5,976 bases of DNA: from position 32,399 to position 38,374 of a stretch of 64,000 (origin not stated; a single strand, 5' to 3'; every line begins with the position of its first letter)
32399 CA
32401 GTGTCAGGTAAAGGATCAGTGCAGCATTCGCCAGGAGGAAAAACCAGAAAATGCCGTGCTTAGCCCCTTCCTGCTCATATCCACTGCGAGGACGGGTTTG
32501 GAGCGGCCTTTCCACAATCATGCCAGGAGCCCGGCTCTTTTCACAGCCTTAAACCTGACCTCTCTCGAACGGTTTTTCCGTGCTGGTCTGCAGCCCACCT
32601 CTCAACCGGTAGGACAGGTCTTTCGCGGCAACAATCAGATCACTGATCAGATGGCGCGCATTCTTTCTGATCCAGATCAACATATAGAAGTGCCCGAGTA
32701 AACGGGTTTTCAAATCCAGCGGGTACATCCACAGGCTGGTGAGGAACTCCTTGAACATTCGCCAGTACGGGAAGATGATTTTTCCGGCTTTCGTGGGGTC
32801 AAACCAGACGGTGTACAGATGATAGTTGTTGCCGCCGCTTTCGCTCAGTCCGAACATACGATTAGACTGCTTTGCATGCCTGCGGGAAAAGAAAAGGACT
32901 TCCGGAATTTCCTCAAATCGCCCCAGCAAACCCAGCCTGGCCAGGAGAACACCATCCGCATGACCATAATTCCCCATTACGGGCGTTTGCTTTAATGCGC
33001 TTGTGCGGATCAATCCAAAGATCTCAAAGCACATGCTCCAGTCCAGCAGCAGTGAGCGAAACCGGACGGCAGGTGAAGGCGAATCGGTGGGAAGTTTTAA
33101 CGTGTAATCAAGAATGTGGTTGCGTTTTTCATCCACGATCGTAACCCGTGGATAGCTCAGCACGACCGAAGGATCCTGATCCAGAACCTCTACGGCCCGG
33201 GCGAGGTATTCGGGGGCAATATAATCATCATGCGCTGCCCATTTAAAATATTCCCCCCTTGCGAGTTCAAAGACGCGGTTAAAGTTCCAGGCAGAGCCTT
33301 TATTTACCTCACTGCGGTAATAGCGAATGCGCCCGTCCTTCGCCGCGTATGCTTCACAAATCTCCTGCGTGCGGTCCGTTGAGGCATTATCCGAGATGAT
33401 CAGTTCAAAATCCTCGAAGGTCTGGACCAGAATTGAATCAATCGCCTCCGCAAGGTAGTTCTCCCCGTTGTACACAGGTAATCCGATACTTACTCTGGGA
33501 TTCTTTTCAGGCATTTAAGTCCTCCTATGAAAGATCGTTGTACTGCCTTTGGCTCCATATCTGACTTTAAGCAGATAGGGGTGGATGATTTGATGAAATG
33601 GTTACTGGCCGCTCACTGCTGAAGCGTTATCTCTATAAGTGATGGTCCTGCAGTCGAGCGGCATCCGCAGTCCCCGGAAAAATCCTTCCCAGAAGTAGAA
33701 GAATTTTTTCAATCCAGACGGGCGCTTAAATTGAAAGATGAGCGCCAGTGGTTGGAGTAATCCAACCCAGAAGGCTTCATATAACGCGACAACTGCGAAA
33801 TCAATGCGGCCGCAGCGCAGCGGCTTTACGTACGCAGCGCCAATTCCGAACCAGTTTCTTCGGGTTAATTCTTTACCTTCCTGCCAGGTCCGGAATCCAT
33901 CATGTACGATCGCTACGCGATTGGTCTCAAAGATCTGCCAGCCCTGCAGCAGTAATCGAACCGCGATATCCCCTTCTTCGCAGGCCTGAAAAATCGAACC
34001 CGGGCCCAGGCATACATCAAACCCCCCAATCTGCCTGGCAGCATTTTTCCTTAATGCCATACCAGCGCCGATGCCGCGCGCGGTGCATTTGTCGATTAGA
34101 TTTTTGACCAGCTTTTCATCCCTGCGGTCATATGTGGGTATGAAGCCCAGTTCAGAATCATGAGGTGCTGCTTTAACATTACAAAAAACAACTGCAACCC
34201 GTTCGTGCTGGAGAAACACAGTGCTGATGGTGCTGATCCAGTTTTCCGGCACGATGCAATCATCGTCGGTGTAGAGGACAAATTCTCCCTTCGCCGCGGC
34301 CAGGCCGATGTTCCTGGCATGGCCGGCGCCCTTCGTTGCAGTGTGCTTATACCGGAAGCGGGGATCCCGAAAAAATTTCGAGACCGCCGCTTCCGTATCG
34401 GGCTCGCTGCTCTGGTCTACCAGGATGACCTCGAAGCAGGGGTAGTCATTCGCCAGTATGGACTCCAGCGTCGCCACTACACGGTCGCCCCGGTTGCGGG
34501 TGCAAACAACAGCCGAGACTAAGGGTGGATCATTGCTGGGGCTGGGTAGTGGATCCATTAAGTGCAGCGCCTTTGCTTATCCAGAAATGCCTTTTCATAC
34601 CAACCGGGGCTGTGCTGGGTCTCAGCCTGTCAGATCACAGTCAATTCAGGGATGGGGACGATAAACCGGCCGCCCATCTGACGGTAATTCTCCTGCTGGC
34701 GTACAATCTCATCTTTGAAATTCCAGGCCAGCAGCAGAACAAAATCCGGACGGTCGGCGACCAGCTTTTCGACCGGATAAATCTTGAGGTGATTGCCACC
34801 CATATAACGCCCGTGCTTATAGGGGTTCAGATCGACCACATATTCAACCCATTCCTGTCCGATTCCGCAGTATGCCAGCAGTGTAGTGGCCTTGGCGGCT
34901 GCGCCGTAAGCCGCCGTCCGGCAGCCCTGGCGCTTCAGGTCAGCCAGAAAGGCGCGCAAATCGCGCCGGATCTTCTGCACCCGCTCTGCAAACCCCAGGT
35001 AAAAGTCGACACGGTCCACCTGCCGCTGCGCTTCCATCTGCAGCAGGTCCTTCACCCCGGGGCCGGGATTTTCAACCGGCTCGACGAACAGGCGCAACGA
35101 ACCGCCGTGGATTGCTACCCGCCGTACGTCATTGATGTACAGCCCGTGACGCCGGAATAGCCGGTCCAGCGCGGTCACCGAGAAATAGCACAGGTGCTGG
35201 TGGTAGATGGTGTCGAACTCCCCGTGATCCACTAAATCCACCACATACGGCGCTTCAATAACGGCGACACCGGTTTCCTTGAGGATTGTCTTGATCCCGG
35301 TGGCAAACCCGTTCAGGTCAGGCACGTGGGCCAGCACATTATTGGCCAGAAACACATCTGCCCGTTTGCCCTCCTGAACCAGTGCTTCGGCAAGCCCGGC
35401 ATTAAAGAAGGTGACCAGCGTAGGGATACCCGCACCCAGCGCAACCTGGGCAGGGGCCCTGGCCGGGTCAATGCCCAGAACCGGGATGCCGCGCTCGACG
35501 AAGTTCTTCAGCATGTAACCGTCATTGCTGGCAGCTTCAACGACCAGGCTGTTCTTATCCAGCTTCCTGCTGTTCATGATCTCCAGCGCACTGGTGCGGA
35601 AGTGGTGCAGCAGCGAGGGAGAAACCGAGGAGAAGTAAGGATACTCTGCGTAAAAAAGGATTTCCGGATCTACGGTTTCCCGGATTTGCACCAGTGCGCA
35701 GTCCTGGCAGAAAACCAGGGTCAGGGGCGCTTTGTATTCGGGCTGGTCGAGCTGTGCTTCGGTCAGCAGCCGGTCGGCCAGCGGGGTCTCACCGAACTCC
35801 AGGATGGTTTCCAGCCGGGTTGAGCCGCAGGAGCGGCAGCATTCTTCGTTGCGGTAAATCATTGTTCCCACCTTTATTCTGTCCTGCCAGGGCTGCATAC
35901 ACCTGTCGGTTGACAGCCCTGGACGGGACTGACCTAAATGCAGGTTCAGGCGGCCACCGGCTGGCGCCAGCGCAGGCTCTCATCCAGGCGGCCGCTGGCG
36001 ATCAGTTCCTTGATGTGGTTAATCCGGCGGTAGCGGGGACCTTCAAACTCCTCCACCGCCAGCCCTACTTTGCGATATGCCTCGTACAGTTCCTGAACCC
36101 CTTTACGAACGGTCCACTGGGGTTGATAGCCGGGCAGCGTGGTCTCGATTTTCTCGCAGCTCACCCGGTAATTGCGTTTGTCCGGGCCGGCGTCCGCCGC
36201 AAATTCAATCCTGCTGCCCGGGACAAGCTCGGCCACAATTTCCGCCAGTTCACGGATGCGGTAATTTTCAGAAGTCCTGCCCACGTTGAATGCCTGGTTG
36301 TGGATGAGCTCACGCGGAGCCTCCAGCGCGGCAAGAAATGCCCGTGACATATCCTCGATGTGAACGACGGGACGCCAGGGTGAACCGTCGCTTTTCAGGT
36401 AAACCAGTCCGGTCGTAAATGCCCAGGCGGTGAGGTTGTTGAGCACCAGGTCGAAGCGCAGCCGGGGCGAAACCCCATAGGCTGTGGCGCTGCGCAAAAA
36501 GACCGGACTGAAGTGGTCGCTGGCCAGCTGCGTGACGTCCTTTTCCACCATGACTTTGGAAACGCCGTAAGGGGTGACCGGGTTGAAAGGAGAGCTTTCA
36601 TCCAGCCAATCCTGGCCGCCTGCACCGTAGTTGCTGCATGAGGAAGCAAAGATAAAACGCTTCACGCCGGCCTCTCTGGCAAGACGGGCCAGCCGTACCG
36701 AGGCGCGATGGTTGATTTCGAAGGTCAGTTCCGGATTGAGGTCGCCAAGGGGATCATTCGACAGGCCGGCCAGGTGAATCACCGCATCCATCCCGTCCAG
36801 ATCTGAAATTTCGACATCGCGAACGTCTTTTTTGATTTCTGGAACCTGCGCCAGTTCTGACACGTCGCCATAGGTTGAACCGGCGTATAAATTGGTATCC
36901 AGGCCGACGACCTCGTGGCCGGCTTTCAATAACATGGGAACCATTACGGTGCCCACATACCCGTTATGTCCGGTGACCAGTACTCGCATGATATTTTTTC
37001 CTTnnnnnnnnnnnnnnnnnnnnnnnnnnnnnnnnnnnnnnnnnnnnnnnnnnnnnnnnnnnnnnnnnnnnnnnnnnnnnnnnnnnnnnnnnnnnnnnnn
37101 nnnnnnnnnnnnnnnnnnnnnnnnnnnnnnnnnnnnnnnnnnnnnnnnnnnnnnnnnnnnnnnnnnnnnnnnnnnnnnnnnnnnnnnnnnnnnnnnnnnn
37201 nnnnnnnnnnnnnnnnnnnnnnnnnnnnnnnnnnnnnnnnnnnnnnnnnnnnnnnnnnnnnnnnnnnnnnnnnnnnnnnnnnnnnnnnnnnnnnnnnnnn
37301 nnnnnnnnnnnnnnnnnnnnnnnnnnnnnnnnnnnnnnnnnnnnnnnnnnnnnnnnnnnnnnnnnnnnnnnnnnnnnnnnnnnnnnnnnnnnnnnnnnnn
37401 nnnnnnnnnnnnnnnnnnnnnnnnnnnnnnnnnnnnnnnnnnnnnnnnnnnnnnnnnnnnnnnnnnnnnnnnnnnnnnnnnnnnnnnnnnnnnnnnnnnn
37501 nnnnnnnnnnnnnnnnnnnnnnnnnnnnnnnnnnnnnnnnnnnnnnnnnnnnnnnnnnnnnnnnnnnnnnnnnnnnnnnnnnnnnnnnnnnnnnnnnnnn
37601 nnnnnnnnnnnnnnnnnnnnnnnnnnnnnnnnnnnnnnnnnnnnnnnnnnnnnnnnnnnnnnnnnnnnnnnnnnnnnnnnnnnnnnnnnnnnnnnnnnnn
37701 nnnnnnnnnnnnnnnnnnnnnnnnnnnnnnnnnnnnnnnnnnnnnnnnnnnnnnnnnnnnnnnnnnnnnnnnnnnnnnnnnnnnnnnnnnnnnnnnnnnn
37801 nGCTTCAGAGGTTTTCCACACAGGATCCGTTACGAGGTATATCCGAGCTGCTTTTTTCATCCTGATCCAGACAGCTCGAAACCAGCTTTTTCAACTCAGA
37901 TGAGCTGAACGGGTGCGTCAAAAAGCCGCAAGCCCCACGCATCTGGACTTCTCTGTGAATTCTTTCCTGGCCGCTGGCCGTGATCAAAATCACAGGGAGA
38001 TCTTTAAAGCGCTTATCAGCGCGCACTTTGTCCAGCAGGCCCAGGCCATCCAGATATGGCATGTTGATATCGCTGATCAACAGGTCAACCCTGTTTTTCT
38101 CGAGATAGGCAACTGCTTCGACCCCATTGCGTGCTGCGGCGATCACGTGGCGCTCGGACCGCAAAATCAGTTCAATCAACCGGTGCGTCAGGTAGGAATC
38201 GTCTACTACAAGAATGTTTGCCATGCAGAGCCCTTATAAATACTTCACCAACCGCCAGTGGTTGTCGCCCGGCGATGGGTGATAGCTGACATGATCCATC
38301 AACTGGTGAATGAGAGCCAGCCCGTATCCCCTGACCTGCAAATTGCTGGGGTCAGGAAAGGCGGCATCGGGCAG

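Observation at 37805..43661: Sigma-less partner-switching module wired into a polysaccharide operon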

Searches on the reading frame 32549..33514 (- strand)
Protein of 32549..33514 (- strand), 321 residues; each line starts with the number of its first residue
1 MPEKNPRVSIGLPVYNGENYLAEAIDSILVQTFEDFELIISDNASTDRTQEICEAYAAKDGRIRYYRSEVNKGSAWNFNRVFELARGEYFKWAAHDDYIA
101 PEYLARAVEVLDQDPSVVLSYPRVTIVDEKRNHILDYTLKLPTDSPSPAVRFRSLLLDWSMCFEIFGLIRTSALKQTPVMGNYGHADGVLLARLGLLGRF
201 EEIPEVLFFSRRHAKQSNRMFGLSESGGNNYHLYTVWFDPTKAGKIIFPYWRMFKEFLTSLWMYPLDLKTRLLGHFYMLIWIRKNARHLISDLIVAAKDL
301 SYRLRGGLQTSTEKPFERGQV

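Call 4: search_protein_families(library=pfam, proteins=[window:32549-33514:-], max_evalue=0.01)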
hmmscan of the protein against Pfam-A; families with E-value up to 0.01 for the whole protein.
window:32549-33514:- (321 aa): 3 families
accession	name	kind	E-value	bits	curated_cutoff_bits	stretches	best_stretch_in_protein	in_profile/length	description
PF00535.33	Glycos_transf_2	-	6.7e-34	117.7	23.3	1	9-171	1-161/168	Glycosyl transferase family 2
PF10111.15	Glyco_tranf_2_2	-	6.2e-08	32.9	27.3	1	12-137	4-137/276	Glycosyltransferase like family 2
PF13641.12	Glyco_tranf_2_3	-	1.2e-06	29.2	27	1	6-117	1-116/230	Glycosyltransferase like family 2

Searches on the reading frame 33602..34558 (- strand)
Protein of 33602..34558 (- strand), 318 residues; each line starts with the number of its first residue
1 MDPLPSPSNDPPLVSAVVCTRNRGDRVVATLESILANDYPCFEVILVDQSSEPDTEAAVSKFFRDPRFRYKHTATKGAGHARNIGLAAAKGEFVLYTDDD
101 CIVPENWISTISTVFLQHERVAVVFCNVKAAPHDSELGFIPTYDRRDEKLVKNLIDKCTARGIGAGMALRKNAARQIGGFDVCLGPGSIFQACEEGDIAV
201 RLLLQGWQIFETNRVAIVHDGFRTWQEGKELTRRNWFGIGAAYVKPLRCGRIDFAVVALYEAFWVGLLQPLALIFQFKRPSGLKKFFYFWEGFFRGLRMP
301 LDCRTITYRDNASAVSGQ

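Call 4: search_protein_families(library=pfam, proteins=[window:33602-34558:-], max_evalue=0.01)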
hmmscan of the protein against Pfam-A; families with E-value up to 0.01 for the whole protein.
window:33602-34558:- (318 aa): 5 families
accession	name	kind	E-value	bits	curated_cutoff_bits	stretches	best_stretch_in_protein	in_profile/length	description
PF00535.33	Glycos_transf_2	-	1.7e-25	90.4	23.3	1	15-176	1-166/168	Glycosyl transferase family 2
PF13641.12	Glyco_tranf_2_3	-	2e-14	54.6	27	1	11-210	1-202/230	Glycosyltransferase like family 2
PF10111.15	Glyco_tranf_2_2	-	6.8e-08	32.8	27.3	1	16-203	2-200/276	Glycosyltransferase like family 2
PF13632.12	Glyco_trans_2_3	-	2.4e-06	27.9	27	1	94-274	2-173/198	Glycosyl transferase family group 2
PF13506.12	Glyco_transf_21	-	0.0031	17.4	21.7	1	85-181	25-121/174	Glycosyl transferase family 21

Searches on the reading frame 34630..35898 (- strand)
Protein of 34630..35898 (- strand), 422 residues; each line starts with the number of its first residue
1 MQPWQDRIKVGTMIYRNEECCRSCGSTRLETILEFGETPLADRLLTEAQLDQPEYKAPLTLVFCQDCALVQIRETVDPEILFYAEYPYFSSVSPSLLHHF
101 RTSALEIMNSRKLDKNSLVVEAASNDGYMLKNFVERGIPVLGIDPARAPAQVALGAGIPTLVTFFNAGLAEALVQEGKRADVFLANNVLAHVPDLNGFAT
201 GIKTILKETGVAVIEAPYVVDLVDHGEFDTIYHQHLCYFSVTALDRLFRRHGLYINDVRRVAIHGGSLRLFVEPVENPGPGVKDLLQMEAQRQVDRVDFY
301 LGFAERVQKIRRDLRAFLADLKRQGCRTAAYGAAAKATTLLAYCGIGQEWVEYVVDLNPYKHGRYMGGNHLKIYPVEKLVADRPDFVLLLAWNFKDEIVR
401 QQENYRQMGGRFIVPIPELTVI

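Call 4: search_protein_families(library=pfam, proteins=[window:34630-35898:-], max_evalue=0.01)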
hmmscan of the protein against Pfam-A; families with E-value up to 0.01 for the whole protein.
window:34630-35898:- (422 aa): 7 families
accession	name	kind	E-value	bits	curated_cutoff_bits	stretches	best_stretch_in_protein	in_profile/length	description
PF08484.17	Methyltransf_14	-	6.6e-55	185.7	23.5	1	263-417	2-160/160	C-methyltransferase C-terminal domain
PF08421.16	Methyltransf_13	-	6.3e-23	81.1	31.3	1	21-82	1-62/62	Putative zinc binding domain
PF13489.12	Methyltransf_23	-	4.4e-15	56.2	27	1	112-255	19-161/164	Methyltransferase domain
PF08241.18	Methyltransf_11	-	5.6e-06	27.3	21.2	1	121-214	2-95/95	Methyltransferase domain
PF08242.18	Methyltransf_12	-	5.7e-05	24.2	30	1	121-211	2-97/98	Methyltransferase domain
PF13847.12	Methyltransf_31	-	0.0022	18.1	27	1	166-218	59-113/145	Methyltransferase domain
PF13649.12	Methyltransf_25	-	0.003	18.7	27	0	119-210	1-97/97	Methyltransferase domain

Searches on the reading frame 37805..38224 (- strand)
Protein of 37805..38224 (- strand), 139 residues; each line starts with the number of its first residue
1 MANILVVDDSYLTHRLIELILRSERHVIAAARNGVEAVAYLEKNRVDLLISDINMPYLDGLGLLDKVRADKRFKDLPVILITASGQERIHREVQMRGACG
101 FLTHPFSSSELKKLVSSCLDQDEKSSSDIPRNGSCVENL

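Call 3: search_protein_families(library=pfam, proteins=[window:37805-38224:-], max_evalue=0.01)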
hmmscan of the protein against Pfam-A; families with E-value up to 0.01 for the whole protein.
window:37805-38224:- (139 aa): 1 family
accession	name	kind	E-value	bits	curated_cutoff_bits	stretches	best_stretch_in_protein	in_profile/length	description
PF00072.30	Response_reg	-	6.2e-25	88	30.2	1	4-115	1-110/111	Response regulator receiver domain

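Call 36: search_protein_families(library=ncbifam, proteins=[window:37805-38224:-], max_evalue=0.001)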
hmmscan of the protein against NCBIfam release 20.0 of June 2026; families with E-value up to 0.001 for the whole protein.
window:37805-38224:- (139 aa): 94 families (the best 25 are shown)
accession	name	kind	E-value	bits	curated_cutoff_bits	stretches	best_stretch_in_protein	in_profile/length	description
TIGR02875.1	spore_0_A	equivalog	1e-18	67.5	200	1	4-121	5-124/262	sporulation transcription factor Spo0A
NF007135.0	PRK09581.1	equivalog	3.6e-18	65.6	474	1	1-117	2-118/457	PleD family two-component system response regulator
NF007901.0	PRK10610.1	equivalog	1.9e-17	63.6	189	1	4-115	8-120/129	chemotaxis response regulator CheY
NF041367.1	CheY_Halo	equivalog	3e-17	63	200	1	4-115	1-110/114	chemotaxis protein CheY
TIGR02154.1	PhoB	equivalog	1.4e-16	60.5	296.2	1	2-126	3-127/226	phosphate regulon transcriptional regulator PhoB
NF011695.0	PRK15115.1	equivalog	1.5e-16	60.2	763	1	2-129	7-132/445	two-component system response regulator GlrR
NF008318.0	PRK11107.1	equivalog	9.1e-16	57.1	890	1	3-125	669-791/920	two-component sensor histidine kinase BarA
NF001965.0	PRK00742.1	subfamily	2e-15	56.9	293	1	3-110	5-113/357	chemotaxis-specific protein-glutamate methyltransferase CheB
NF045944.1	ResRegRpaBCyano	equivalog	2.3e-15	56.6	330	1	5-125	1-118/229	response regulator transcription factor RpaB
TIGR01818.1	ntrC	equivalog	3.1e-15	55.9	558.6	1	4-127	1-122/463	nitrogen regulation protein NR(I)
NF033117.2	vanR_ACDEGLN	exception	4.3e-15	55.9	350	1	4-121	1-115/226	VanR-ABDEGLN family response regulator transcription factor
NF008099.0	PRK10841.1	equivalog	6.9e-15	53.9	920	1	3-122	826-943/949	two-component system sensor histidine kinase RcsC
NF012227.0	AdeR_RR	equivalog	1.3e-14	54.3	340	1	3-125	13-132/239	efflux system response regulator transcription factor AdeR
NF007969.0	PRK10693.1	equivalog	1.6e-14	53.7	329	1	3-119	9-124/337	two-component system response regulator RssB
NF051870.1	NAssimRespRegNtrX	equivalog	1.8e-14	53.5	600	1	1-121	1-121/452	nitrogen assimilation response regulator NtrX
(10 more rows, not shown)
